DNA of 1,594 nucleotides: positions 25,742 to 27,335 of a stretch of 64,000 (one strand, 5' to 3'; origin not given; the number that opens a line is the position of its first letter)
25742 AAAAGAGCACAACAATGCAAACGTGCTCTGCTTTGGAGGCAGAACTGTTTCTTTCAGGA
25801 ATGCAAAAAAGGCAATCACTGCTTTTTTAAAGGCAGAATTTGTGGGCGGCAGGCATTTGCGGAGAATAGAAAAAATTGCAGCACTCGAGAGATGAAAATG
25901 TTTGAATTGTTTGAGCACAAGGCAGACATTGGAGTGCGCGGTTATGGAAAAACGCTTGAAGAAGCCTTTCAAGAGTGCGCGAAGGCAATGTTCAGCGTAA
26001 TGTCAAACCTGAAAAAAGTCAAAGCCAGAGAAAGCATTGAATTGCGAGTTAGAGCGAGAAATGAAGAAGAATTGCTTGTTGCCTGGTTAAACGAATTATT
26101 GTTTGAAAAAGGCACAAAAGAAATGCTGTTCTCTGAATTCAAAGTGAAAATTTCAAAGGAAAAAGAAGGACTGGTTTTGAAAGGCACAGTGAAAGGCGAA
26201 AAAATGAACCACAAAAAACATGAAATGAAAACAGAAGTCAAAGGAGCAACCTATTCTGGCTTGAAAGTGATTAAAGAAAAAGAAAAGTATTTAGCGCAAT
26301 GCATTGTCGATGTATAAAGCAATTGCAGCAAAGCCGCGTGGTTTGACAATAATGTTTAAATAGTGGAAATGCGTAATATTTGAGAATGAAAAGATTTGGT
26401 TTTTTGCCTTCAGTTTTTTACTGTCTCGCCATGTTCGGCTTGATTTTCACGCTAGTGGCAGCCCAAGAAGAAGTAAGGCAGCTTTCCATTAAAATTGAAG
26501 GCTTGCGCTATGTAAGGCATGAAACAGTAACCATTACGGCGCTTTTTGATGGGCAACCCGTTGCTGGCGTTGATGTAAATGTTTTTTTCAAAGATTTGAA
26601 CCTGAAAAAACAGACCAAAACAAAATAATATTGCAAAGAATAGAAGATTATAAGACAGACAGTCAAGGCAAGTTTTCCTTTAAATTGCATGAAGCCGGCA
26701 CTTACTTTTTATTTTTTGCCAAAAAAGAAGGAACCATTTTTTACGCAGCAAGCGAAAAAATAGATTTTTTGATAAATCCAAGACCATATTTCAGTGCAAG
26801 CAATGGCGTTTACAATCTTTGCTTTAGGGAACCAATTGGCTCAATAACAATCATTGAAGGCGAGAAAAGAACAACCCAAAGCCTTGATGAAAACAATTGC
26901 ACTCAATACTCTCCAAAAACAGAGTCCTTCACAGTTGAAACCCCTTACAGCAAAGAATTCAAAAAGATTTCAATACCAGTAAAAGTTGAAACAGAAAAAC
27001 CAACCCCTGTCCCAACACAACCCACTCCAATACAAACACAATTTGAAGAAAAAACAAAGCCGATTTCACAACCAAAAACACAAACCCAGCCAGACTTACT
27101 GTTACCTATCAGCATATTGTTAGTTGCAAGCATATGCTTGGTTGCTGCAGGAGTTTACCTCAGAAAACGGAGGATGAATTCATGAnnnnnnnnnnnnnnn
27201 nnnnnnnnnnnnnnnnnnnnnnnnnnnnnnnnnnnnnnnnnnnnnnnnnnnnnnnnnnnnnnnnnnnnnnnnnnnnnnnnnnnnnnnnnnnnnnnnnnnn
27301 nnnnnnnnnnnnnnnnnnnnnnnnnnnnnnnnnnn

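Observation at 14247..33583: About 19-kb surface-protein island inserted between the EF-1alpha/S10 cluster and the L3 r-protein operon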

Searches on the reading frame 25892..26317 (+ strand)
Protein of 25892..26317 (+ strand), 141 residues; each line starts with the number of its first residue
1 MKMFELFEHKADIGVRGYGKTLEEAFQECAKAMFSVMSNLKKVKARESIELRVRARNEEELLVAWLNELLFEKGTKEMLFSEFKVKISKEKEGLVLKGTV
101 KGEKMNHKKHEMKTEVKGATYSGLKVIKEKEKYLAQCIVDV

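Call 5: search_protein_families(library=pfam, proteins=[window:25892-26317:+], max_evalue=0.01)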
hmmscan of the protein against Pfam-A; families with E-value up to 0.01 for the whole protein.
window:25892-26317:+ (141 aa): 1 family
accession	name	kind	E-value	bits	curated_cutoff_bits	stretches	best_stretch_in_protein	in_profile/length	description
PF01951.21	Archease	-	2.6e-45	154.5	25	1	4-141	1-136/136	Archease protein family (MTH1598/TM1083)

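Call 12: search_protein_families(library=ncbifam, proteins=[window:25892-26317:+], max_evalue=0.01)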
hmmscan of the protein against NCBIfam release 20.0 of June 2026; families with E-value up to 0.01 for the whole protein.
window:25892-26317:+ (141 aa): 1 family
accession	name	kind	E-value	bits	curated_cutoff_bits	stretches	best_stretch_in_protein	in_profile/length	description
NF001617.0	PRK00407.1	equivalog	7.9e-42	142.7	126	1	1-141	1-139/139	hypothetical protein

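Call 14: find_homologous_proteins(query=window:25892-26317:+, max_evalue=1e-20)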
Query window:25892-26317:+ (141 aa): 778 proteins with E <= 1e-20 among 1096 candidates; the best 120 are listed.
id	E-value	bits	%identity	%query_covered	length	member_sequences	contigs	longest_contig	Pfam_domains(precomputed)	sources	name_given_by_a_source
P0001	1.6e-80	285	100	99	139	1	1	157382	PF01951.22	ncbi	ncbi:MAG: archease [Candidatus Diapherotrites archaeon]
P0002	1.6e-63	231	78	99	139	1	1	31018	PF01951.22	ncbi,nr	ncbi:MAG: archease [Candidatus Diapherotrites archaeon]|nr:archease [Candidatus Diapherotrites archa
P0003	6.6e-53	196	68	99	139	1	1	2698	PF01951.22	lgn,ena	-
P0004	2.1e-50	188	66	99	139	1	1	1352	PF01951.22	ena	-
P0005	6.2e-50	187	64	99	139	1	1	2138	PF01951.22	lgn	-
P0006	1.8e-49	185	68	99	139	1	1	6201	PF01951.22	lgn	-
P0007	2.3e-49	185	64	99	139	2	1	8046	PF01951.22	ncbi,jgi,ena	-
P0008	2.8e-49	184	66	99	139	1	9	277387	PF01951.22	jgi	-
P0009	1.0e-48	183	65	99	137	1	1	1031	PF01951.22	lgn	-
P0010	1.5e-47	179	64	99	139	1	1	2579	PF01951.22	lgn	-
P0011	1.9e-47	179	65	99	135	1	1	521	PF01951.22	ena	-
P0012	2.9e-47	178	64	99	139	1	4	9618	PF01951.22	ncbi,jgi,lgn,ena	-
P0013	3.8e-46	174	66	98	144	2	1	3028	PF01951.22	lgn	-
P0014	1.1e-45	173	64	99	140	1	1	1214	PF01951.22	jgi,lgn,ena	-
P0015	2.2e-45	172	61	99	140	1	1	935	PF01951.22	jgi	jgi:SHS2 domain-containing protein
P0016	5.6e-45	171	60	99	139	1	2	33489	PF01951.22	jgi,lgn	-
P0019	4.5e-44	168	60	99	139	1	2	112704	PF01951.22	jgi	jgi:SHS2 domain-containing protein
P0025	7.9e-43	164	61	99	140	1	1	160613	PF01951.22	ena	-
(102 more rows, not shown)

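Call 15: find_encoding_contigs(protein=P0002, flank=10000, max_places=3)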
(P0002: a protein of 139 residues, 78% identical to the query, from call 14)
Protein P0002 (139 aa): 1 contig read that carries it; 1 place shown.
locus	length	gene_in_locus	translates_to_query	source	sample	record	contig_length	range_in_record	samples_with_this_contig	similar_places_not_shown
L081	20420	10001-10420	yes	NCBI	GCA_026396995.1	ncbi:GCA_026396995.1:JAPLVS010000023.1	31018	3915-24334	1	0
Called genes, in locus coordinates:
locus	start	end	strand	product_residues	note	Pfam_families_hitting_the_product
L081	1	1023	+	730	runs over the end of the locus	PF00009:GTP_EFTU, PF22042:EF-G_D2, PF03144:GTP_EFTU_D2, PF14492:EFG_III, PF03764:EFG_IV, PF00679:EFG_C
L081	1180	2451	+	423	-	PF00009:GTP_EFTU, PF01926:MMR_HSR1 (weak), PF03144:GTP_EFTU_D2, PF03143:GTP_EFTU_D3, PF22594:GTP-eEF1A_C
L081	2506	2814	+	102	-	PF00338:Ribosomal_S10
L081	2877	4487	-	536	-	PF00801:PKD (faint)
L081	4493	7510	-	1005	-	PF18911:PKD_4 (faint), PF16656:Pur_ac_phosph_N (weak)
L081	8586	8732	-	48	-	-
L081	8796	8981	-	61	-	-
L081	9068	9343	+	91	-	PF14076:DUF4258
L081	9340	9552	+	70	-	PF10049:DUF2283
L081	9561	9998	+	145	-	PF02502:LacAB_rpiB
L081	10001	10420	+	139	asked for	PF01951:Archease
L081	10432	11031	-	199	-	-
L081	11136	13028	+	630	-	PF22352:K319L-like_PKD (faint), PF18911:PKD_4, PF00801:PKD (weak)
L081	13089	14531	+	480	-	PF01139:RtcB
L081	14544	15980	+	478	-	PF02366:PMT, PF13231:PMT_2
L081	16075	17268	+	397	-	-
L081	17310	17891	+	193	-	-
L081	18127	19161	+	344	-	PF00297:Ribosomal_L3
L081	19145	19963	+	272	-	PF00573:Ribosomal_L4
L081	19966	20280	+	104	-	PF00276:Ribosomal_L23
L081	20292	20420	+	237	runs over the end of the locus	PF03947:Ribosomal_L2_C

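Call 16: find_encoding_contigs(protein=P0008, flank=10000, max_places=4)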
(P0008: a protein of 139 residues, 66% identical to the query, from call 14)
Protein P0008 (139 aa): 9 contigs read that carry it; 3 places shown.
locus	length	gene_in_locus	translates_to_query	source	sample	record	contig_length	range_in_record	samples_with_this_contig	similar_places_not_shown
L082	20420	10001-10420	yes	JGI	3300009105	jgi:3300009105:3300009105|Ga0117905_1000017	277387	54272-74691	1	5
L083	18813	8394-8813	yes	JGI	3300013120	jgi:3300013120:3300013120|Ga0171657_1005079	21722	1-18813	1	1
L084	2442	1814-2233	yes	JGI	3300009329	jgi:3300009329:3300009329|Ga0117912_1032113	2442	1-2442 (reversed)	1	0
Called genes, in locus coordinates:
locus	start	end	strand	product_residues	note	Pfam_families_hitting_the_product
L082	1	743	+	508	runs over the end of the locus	PF01040:UbiA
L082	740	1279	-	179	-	-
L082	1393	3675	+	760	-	PF00801:PKD (weak), PF18911:PKD_4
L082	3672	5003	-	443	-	-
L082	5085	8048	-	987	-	PF16656:Pur_ac_phosph_N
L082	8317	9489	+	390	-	-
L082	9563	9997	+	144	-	PF02502:LacAB_rpiB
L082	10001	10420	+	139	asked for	PF01951:Archease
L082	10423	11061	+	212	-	-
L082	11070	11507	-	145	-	-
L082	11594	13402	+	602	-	PF22352:K319L-like_PKD (faint), PF00801:PKD (weak), PF18911:PKD_4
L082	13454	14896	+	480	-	PF01139:RtcB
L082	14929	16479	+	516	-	-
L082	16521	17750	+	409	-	-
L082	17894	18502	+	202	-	-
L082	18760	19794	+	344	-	PF00297:Ribosomal_L3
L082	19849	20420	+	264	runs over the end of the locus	PF00573:Ribosomal_L4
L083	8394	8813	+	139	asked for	PF01951:Archease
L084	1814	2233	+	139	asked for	PF01951:Archease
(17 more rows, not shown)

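Call 17: find_encoding_contigs(protein=P0001, flank=10000, max_places=3)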
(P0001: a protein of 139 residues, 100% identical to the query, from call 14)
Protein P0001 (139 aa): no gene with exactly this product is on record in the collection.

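Call 24: find_encoding_contigs(protein=P0025, flank=10000, max_places=1)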
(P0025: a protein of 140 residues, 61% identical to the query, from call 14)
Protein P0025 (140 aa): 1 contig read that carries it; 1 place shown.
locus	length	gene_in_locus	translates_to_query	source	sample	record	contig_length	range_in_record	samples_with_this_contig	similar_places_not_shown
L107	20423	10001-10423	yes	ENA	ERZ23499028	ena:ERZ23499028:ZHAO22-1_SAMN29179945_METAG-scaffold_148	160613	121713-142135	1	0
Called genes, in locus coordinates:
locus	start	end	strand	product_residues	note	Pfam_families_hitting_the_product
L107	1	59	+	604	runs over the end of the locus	PF04566:RNA_pol_Rpb2_4, PF04567:RNA_pol_Rpb2_5, PF00562:RNA_pol_Rpb2_6, PF04560:RNA_pol_Rpb2_7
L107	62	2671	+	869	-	PF04997:RNA_pol_Rpb1_1, PF00623:RNA_pol_Rpb1_2, PF04983:RNA_pol_Rpb1_3, PF05000:RNA_pol_Rpb1_4, PF04998:RNA_pol_Rpb1_5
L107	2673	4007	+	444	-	PF04998:RNA_pol_Rpb1_5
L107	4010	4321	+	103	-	PF01248:Ribosomal_L7Ae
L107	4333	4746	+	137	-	PF07650:KH_2, PF00013:KH_1 (weak)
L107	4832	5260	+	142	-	PF00164:Ribosom_S12_S23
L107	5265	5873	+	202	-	PF00177:Ribosomal_S7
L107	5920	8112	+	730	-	PF00009:GTP_EFTU, PF22042:EF-G_D2, PF03144:GTP_EFTU_D2, PF14492:EFG_III, PF03764:EFG_IV, PF00679:EFG_C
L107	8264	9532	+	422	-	PF00009:GTP_EFTU, PF01926:MMR_HSR1 (faint), PF03144:GTP_EFTU_D2, PF03143:GTP_EFTU_D3, PF22594:GTP-eEF1A_C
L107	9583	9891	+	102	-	PF00338:Ribosomal_S10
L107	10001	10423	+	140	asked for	PF01951:Archease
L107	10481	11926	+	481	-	PF01139:RtcB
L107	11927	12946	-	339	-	PF13353:Fer4_12 (weak), PF04055:Radical_SAM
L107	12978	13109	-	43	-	-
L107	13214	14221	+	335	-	PF13404:HTH_AsnC-type, PF01047:MarR (faint), PF13404:HTH_AsnC-type (weak), PF13412:HTH_24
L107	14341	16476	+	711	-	-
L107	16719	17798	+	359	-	PF00297:Ribosomal_L3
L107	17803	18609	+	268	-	PF00573:Ribosomal_L4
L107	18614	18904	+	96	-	PF00276:Ribosomal_L23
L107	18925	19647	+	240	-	PF03947:Ribosomal_L2_C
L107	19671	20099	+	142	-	PF00203:Ribosomal_S19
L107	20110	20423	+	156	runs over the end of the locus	PF00237:Ribosomal_L22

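Call 25: find_encoding_contigs(protein=P0019, flank=10000, max_places=1)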
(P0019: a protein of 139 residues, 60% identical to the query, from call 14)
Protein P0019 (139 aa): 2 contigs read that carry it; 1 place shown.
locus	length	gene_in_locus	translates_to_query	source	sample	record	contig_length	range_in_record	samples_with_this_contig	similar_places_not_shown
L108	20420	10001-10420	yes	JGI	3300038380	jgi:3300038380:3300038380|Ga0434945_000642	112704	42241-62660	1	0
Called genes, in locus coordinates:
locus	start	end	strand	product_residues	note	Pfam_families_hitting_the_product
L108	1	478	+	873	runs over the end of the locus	PF04997:RNA_pol_Rpb1_1, PF00623:RNA_pol_Rpb1_2, PF04983:RNA_pol_Rpb1_3, PF05000:RNA_pol_Rpb1_4, PF04998:RNA_pol_Rpb1_5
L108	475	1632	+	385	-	PF04998:RNA_pol_Rpb1_5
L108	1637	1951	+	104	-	PF01248:Ribosomal_L7Ae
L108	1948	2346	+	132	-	PF07650:KH_2 (weak), PF26594:KH_NusA_2nd (weak)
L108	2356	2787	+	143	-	PF00164:Ribosom_S12_S23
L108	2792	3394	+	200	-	PF00177:Ribosomal_S7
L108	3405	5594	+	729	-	PF00009:GTP_EFTU, PF22042:EF-G_D2, PF03144:GTP_EFTU_D2, PF14492:EFG_III, PF03764:EFG_IV, PF00679:EFG_C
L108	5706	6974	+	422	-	PF00009:GTP_EFTU, PF08477:Roc (faint), PF01926:MMR_HSR1, PF14578:GTP_EFTU_D4 (faint), PF03144:GTP_EFTU_D2, PF03143:GTP_EFTU_D3, PF22594:GTP-eEF1A_C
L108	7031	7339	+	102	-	PF00338:Ribosomal_S10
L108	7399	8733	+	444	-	PF13231:PMT_2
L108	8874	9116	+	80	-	-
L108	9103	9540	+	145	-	PF01850:PIN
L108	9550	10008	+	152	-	PF02502:LacAB_rpiB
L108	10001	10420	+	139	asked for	PF01951:Archease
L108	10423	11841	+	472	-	PF01040:UbiA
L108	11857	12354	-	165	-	-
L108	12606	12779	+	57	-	-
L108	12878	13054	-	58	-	-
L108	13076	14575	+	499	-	PF17963:Big_9 (faint), PF00801:PKD, PF18911:PKD_4, PF22352:K319L-like_PKD (faint), PF00801:PKD (weak), PF18911:PKD_4, PF00801:PKD, PF18911:PKD_4, +1 more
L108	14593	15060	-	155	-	-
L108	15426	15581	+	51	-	-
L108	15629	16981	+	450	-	PF00801:PKD, PF17963:Big_9 (faint), PF18911:PKD_4, PF05345:He_PIG (faint), PF22352:K319L-like_PKD, PF18911:PKD_4, PF00801:PKD, PF18911:PKD_4, +2 more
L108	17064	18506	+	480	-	PF01139:RtcB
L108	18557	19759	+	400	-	-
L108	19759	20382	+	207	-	-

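Call 26: find_encoding_contigs(protein=P0016, flank=10000, max_places=1)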
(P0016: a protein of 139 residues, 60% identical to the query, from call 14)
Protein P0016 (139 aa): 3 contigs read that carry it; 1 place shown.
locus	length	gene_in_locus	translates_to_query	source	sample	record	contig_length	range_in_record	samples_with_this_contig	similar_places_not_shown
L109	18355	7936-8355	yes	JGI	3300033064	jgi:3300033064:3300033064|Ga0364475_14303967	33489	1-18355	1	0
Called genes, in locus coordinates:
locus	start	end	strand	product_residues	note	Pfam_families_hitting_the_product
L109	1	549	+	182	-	?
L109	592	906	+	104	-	PF00338:Ribosomal_S10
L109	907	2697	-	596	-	-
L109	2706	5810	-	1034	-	PF00801:PKD (faint), PF18911:PKD_4 (weak)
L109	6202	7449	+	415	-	-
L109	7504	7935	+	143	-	PF02502:LacAB_rpiB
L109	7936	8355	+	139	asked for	PF01951:Archease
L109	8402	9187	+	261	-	-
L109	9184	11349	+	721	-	PF00801:PKD, PF18911:PKD_4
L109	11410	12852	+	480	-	PF01139:RtcB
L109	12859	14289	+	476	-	PF13231:PMT_2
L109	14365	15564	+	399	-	-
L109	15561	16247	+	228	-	-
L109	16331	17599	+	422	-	-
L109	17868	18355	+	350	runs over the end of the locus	PF00297:Ribosomal_L3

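Call 63: search_protein_families(library=pfam, proteins=[L081:11136-13028:+, L082:1393-3675:+, L082:11594-13402:+, L109:9184-11349:+, L109:6202-7449:+, L082:8317-9489:+, L109:16331-17599:+, L109:15561-16247:+], max_evalue=0.01)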
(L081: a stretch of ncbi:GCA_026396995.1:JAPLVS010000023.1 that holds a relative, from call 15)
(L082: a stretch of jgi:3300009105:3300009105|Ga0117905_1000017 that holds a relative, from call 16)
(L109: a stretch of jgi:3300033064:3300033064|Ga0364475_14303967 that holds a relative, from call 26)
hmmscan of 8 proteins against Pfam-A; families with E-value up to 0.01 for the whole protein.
L081:11136-13028:+ (630 aa): 3 families
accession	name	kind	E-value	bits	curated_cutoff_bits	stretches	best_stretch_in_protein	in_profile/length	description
PF18911.6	PKD_4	-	1.4e-21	76.7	27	2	405-493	1-83/85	PKD domain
PF00801.26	PKD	-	1.1e-09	38.6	23.5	1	426-486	16-74/80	PKD domain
PF22352.2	K319L-like_PKD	-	5.5e-05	23.5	27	0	433-493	18-84/84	K319L-like, PKD domain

L082:1393-3675:+ (760 aa): 5 families
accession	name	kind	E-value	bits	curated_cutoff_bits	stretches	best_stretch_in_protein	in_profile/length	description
PF18911.6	PKD_4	-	2.4e-22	79.2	27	3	556-609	24-76/85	PKD domain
PF00801.26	PKD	-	3e-16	59.6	23.5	1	555-610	19-74/80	PKD domain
PF22352.2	K319L-like_PKD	-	1.3e-05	25.6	27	0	557-606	19-73/84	K319L-like, PKD domain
PF16820.11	PKD_3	-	0.0056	17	26.3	0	377-412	31-66/68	PKD-like domain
PF21027.3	Sde0182_C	-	0.0097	16.9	27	0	362-402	1-38/83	Cellulose-binding protein Sde0182, C-terminal domain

L082:11594-13402:+ (602 aa): 4 families
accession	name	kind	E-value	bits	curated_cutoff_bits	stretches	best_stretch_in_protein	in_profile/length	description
PF18911.6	PKD_4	-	9.8e-24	83.7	27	3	398-452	24-77/85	PKD domain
PF00801.26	PKD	-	5e-17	62.1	23.5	3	397-451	19-73/80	PKD domain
PF22352.2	K319L-like_PKD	-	2.7e-07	30.9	27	0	399-450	19-75/84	K319L-like, PKD domain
PF21027.3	Sde0182_C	-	8.1e-05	23.6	27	0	204-253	1-50/83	Cellulose-binding protein Sde0182, C-terminal domain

L109:9184-11349:+ (721 aa): 5 families
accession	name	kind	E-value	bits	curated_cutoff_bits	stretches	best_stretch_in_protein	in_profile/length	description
PF00801.26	PKD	-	6.1e-11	42.6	23.5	1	523-577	12-71/80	PKD domain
PF18911.6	PKD_4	-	1.1e-08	35.4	27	1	530-578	28-75/85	PKD domain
PF00092.34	VWA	-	0.0006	20.5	23.8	1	328-399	102-170/174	von Willebrand factor type A domain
PF00362.24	Integrin_beta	-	0.0022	18.2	24.8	0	74-112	4-42/248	Integrin beta chain VWA domain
PF24909.1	vWA_SIBA-E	-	0.0059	16.5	27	0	321-344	129-152/284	Integrin beta-like protein A-E, vWA-like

L109:6202-7449:+ (415 aa): 0 families

L082:8317-9489:+ (390 aa): 0 families

L109:16331-17599:+ (422 aa): 0 families

L109:15561-16247:+ (228 aa): 0 families

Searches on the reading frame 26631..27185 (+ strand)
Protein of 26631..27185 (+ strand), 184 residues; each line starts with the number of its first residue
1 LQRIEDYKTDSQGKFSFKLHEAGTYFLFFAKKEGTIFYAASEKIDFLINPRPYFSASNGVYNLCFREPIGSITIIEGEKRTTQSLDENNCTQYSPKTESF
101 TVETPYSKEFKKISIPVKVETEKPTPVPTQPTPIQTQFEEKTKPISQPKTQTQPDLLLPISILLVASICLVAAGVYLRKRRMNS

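Call 5: search_protein_families(library=pfam, proteins=[window:26631-27185:+], max_evalue=0.01)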
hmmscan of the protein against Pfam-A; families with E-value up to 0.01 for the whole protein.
window:26631-27185:+ (184 aa): 1 family
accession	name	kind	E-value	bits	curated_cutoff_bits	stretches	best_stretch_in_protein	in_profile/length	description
PF17210.9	SdrD_B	-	0.0042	17.7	29.7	0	4-38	39-73/112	SdrD B-like domain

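Call 12: search_protein_families(library=ncbifam, proteins=[window:26631-27185:+], max_evalue=0.01)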
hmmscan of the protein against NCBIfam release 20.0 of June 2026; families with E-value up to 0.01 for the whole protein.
window:26631-27185:+ (184 aa): 0 families

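Call 42: search_protein_families(library=padloc, proteins=[window:26631-27185:+], max_evalue=0.01)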
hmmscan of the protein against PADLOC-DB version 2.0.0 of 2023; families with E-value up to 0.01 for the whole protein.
window:26631-27185:+ (184 aa): 0 families
